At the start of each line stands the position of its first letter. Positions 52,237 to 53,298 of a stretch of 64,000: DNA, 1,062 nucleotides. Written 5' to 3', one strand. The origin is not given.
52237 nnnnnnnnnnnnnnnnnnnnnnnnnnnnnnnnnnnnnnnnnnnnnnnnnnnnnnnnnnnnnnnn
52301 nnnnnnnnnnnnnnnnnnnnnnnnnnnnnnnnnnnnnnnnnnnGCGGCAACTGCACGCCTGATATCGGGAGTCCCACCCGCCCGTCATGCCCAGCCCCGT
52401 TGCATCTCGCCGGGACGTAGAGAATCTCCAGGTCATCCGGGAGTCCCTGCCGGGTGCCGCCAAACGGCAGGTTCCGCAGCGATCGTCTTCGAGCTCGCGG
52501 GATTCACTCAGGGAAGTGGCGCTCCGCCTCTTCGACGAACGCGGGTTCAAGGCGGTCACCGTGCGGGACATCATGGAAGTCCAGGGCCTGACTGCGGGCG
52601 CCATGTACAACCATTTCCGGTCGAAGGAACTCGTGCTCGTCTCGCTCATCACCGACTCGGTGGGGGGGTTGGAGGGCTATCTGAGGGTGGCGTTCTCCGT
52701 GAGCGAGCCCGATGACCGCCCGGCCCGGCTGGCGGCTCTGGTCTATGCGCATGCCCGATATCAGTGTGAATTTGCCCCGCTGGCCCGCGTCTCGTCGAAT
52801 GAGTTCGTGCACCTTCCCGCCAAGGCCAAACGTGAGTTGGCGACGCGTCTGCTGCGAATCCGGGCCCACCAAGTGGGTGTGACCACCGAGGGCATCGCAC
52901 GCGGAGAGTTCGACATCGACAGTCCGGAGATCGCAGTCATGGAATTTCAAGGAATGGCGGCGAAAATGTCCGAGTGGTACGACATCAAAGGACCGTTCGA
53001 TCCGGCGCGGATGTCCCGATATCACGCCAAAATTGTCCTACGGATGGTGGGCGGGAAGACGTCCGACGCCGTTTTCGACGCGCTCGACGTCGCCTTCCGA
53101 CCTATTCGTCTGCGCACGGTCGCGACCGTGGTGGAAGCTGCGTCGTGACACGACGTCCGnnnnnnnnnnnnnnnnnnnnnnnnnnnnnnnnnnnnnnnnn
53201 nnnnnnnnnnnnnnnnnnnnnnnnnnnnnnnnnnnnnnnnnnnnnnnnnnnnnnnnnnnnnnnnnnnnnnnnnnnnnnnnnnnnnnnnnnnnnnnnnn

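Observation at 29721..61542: Recurrent 14-bp palindrome (consensus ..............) in at least nine promoter regions: candidate master operator of the cluster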

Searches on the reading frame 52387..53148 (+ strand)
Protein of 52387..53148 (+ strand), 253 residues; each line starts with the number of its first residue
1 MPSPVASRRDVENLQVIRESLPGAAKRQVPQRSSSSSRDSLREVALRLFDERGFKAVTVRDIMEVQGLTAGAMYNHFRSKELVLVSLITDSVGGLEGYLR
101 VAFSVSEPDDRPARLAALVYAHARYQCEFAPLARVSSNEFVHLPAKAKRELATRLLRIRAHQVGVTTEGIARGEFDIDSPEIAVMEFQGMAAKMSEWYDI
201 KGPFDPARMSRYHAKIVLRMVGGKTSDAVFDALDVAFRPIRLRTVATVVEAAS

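Call 10: search_protein_families(library=pfam, proteins=[window:52516-53148:+])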
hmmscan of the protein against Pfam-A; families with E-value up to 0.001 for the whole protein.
window:52516-53148:+ (210 aa): 2 families
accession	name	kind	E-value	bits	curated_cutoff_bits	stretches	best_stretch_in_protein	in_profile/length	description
PF17932.6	TetR_C_24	-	8.5e-18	65.1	26.4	1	69-178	5-114/114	Tetracyclin repressor-like, C-terminal domain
PF00440.29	TetR_N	-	3e-11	43.3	24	1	2-39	5-42/47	Bacterial regulatory proteins, tetR family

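Call 16: find_homologous_proteins(query=window:52516-53148:+)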
Query window:52516-53148:+ (210 aa): 9 proteins with E <= 0.001 among 735 candidates.
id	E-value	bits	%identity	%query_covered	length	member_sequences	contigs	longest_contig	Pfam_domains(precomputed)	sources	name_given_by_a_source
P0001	3.7e-127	439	97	100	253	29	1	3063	PF00440.30,PF17932.7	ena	-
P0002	3.8e-122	423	94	100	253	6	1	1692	PF00440.30,PF17932.7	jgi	jgi:AcrR family transcriptional regulator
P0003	1.8e-116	405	90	99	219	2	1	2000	PF00440.30,PF17932.7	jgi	jgi:AcrR family transcriptional regulator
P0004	7.1e-114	396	89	96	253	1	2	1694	PF00440.30,PF17932.7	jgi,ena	jgi:AcrR family transcriptional regulator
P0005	1.6e-113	395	88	99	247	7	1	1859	PF00440.30,PF17932.7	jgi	jgi:AcrR family transcriptional regulator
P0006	7.6e-112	390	86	100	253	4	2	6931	PF00440.30,PF17932.7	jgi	jgi:TetR/AcrR family transcriptional regulator, cholesterol catabolism regulator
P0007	2.6e-82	293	90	73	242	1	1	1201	PF00440.30,PF17932.7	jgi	jgi:AcrR family transcriptional regulator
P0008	3.4e-63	231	79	65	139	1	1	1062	PF17932.7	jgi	jgi:hypothetical protein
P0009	1.7e-50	189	51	92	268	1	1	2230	PF00440.30,PF17932.7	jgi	jgi:TetR/AcrR family transcriptional regulator, cholesterol catabolism regulator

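Call 31: find_related_loci(query=window:52387-53148:+, collection=metagenome_contigs, flank=10000)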
Query window:52387-53148:+ (253 aa) in metagenome_contigs; peptide patterns used: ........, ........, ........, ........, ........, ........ (x = any residue, [..] = any of these).
108 stretches matched a pattern; 5 encode a relative of the query (tblastn E <= 1e-3); 5 distinct loci.
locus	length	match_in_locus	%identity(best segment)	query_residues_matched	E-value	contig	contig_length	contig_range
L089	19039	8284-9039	93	1-252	5e-158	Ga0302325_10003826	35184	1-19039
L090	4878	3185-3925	87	5-251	2e-143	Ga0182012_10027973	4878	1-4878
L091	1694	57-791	84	1-245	7e-150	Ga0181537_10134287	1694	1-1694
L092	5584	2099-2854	82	1-252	2e-138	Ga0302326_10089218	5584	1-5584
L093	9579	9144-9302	36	36-88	1e-9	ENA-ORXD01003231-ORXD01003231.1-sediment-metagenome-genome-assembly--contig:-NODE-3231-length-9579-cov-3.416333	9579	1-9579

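Call 35: search_solved_structures(query=window:52387-53148:+, max_evalue=0.001, show_alignments=2)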
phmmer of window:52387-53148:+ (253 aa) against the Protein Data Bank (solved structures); distinct sequences matched with E-value up to 0.001: 62 (the best 60 are shown).
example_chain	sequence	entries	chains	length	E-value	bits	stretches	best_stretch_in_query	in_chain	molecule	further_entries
3vpr_A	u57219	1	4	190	2.7e-14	56.5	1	36-219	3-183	Transcriptional regulator, TetR family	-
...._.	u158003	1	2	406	6.8e-14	55.2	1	32-114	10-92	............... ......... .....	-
2ibd_A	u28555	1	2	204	1.5e-13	54.1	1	34-218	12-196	Possible transcriptional regulator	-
3dcf_A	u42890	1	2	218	3.5e-13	52.9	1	26-206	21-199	transcriptional regulator of the TetR/AcrR family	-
4g12_A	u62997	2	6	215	2.5e-12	50.1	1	25-167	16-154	Probable transcriptional regulatory protein (Probably TETR-FAMILY)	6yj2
6yl2_B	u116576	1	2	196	8.4e-12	48.4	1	35-167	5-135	Probable transcriptional regulatory protein (Probably TetR-family)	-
4w1u_A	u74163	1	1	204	3.9e-11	46.2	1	35-224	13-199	HTH-type transcriptional repressor KstR2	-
4w97_A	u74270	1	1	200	4.1e-11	46.1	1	35-224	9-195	HTH-type transcriptional repressor KstR2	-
3him_A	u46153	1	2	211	4.8e-11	45.9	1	30-223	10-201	Probable transcriptional regulator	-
7eqe_A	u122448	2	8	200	1.1e-10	44.7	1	31-135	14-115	TetR/AcrR family transcriptional regulator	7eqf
6srn_A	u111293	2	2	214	1.4e-07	34.6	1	27-90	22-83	TetR family transcriptional regulator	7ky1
6wp9_A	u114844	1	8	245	1.7e-07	34.3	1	32-101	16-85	AvaR1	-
4mo7_A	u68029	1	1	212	2e-07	34.1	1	34-103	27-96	Transcriptional regulator I2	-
6wp7_A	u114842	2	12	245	2e-07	34.1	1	32-101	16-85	AvaR1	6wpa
3lhq_A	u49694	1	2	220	2e-07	34.1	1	27-115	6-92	AcrAB operon repressor (TetR/AcrR family)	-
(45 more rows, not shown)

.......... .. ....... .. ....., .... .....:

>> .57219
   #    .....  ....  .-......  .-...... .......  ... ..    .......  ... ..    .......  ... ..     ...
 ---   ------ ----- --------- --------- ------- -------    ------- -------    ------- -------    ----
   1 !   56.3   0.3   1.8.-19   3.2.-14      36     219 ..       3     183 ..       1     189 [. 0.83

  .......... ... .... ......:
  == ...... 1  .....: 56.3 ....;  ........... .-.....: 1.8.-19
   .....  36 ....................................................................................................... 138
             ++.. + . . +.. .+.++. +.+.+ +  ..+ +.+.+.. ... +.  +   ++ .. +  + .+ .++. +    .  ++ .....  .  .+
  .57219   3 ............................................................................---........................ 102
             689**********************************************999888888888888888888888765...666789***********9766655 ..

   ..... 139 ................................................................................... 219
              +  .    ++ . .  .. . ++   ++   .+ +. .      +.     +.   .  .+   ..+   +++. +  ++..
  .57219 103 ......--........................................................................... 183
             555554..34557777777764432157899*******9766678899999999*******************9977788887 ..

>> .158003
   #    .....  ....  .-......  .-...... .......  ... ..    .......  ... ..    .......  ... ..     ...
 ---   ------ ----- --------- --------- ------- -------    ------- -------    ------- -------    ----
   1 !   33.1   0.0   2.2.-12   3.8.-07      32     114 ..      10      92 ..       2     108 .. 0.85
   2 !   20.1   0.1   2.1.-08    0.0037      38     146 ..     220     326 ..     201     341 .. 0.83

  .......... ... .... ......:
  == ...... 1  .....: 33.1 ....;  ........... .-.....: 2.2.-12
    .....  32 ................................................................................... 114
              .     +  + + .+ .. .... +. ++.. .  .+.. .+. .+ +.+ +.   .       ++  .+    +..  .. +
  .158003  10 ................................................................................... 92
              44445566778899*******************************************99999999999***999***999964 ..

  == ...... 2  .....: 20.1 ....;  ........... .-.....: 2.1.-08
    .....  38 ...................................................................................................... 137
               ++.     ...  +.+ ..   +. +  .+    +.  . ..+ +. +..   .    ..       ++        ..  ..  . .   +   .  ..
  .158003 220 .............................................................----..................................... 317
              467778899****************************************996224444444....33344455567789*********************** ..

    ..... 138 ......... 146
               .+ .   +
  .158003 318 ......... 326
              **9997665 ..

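Call 37: search_protein_families(library=ncbifam, proteins=[window:52387-53148:+], max_evalue=0.00001)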
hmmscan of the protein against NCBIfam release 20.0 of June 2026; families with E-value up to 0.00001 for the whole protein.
window:52387-53148:+ (253 aa): 6 families
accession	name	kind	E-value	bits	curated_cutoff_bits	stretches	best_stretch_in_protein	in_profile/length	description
NF050111.1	TransRegSACE7040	equivalog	2.8e-13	50.2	250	1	38-151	3-114/186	SACE_7040 family transcriptional regulator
NF041196.1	ScbR_bind_reg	equivalog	1.7e-10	41.4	150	1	34-84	4-54/191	ScbR family autoregulator-binding transcription factor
NF037937.1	septum_RefZ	equivalog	1.6e-09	38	180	1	40-190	3-154/195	forespore capture DNA-binding protein RefZ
TIGR03968.1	mycofact_TetR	equivalog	1.1e-08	34.9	224.9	1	31-84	4-57/190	mycofactocin system transcriptional regulator MftR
NF007949.0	PRK10668.1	equivalog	5.6e-07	29.3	271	1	34-88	9-63/216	multidrug efflux transporter transcriptional repressor AcrR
NF053878.1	FATransRegFadRBac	equivalog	8.3e-06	25.7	200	1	43-176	10-141/190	fatty acid metabolism transcriptional regulator FadR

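Call 54: find_encoding_contigs(protein=P0009, flank=10000, max_places=3)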
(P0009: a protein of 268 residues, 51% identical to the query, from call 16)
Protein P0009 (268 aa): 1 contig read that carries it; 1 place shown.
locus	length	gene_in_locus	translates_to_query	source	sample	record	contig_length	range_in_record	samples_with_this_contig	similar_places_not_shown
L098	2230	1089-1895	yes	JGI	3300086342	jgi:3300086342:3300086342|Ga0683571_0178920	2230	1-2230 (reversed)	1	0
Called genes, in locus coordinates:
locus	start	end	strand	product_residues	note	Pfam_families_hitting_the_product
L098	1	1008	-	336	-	?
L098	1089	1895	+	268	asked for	PF00440:TetR_N, PF17932:TetR_C_24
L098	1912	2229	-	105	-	?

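Call 80: search_protein_representatives(protein=window:52387-53148:+)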
Query: 253 residues. Proteins with E-value up to 0.001 (for the whole library): 9679; up to 1e-10: 695; up to 1e-30: 3. The best 150 are listed.
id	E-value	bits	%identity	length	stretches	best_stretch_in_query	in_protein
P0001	9.2e-154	525.9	97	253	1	1-253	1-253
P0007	1.1e-82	293.4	91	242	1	44-196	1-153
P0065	8.8e-48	179.2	47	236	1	34-233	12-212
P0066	6.0e-29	117.6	27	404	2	35-224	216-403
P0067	2.8e-25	105.6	37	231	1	35-234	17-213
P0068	2.3e-24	102.6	29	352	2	31-226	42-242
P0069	2.8e-23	99.1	34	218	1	25-222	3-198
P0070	1.9e-22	96.3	39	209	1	30-223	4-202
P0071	2.8e-22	95.8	24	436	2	38-223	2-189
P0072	1.7e-21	93.2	34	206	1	35-224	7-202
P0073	2.0e-21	93.0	33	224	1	34-234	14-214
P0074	4.2e-21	91.9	33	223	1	31-223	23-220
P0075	7.7e-21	91.1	34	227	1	31-230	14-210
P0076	8.7e-21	90.9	37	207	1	29-221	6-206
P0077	2.0e-20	89.7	34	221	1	28-226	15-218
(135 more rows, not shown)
